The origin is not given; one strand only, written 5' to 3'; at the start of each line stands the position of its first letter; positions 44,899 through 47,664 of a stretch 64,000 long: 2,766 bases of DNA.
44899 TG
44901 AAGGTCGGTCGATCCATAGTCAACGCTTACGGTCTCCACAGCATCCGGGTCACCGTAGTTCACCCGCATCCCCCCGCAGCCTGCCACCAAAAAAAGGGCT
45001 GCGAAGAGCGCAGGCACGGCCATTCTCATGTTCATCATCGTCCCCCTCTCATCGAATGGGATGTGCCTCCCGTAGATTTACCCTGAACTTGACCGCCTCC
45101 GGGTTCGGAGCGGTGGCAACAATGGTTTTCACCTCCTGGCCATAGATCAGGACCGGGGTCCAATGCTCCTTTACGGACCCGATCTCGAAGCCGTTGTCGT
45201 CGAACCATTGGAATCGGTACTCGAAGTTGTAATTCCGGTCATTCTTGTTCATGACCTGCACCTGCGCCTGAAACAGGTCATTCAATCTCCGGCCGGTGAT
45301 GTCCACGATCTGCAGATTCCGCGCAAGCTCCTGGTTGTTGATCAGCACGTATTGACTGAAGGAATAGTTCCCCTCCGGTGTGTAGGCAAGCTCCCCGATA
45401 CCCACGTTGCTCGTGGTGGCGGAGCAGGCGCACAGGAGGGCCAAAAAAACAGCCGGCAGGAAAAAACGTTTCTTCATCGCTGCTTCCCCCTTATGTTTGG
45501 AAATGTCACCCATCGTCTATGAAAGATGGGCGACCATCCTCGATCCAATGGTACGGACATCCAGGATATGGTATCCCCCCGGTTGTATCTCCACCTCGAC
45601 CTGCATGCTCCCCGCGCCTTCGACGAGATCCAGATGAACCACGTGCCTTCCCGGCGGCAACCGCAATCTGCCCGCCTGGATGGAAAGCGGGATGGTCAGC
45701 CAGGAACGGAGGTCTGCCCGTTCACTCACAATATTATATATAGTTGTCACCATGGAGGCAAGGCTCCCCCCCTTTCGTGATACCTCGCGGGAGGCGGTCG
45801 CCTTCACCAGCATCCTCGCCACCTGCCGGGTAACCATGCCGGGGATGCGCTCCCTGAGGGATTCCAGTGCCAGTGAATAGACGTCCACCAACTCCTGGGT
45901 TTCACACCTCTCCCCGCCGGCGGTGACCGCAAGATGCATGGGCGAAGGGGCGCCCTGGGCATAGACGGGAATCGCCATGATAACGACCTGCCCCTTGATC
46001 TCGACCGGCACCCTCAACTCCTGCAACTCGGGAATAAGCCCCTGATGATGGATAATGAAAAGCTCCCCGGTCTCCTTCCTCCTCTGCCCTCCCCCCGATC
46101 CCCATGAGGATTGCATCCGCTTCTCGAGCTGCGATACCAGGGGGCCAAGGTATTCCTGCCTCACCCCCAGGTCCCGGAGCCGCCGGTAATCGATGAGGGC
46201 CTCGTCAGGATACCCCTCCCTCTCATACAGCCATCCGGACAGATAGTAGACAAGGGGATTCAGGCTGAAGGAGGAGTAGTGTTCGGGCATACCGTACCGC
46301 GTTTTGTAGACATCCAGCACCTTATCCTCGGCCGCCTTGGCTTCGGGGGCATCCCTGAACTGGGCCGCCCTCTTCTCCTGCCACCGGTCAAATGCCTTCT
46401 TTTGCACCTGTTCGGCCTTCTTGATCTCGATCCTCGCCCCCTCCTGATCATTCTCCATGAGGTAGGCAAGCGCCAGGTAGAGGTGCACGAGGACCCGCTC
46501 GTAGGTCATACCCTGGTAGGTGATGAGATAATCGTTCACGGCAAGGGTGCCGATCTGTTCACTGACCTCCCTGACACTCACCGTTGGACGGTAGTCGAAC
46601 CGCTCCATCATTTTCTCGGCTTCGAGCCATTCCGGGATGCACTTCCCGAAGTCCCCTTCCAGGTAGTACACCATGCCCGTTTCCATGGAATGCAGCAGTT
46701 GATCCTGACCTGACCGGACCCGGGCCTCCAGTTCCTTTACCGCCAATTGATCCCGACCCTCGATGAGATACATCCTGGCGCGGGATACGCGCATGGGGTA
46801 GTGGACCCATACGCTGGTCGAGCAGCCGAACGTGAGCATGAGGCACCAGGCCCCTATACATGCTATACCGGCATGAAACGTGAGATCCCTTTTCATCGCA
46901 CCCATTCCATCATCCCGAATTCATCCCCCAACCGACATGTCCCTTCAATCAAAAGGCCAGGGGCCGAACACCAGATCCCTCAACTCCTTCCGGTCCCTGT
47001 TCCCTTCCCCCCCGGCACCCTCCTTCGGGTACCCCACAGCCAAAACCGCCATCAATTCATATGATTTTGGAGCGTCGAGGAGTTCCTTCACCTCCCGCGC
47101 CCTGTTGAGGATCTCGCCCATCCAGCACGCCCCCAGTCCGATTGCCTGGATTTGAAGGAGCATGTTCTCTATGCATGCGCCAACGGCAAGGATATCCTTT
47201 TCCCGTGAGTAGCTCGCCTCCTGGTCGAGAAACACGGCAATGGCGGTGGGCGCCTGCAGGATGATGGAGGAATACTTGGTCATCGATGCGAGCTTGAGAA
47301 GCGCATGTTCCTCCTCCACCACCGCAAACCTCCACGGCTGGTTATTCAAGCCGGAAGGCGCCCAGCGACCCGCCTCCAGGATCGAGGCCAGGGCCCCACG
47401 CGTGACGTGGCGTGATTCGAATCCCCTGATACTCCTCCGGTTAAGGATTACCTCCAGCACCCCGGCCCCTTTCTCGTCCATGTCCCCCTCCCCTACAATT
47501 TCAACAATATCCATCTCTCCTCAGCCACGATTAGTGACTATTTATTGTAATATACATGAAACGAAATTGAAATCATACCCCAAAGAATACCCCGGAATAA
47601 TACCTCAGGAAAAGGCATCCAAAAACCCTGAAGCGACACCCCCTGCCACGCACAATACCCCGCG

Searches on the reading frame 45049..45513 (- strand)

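Call 42: search_protein_families(library=pfam, proteins=[window:45049-45513:-], max_evalue=0.001)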
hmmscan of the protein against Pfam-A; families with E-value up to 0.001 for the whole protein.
window:45049-45513:- (154 aa): 1 family
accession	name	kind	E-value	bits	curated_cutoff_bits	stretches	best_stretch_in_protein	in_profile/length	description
PF07233.18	DUF1425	-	4.8e-27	94.2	28.3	1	55-149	2-96/96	Protein of unknown function (DUF1425)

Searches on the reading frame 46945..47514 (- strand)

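Call 42: search_protein_families(library=pfam, proteins=[window:46945-47514:-], max_evalue=0.001)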
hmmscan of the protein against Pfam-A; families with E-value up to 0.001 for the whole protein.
window:46945-47514:- (189 aa): 2 families
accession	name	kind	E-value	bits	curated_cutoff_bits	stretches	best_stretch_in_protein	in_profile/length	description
PF00881.29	Nitroreductase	-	1.4e-31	110.3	23.5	2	78-162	80-167/167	Nitroreductase family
PF14512.11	TM1586_NiRdase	-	1.7e-17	64.2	27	2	110-181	83-148/215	Putative TM nitroreductase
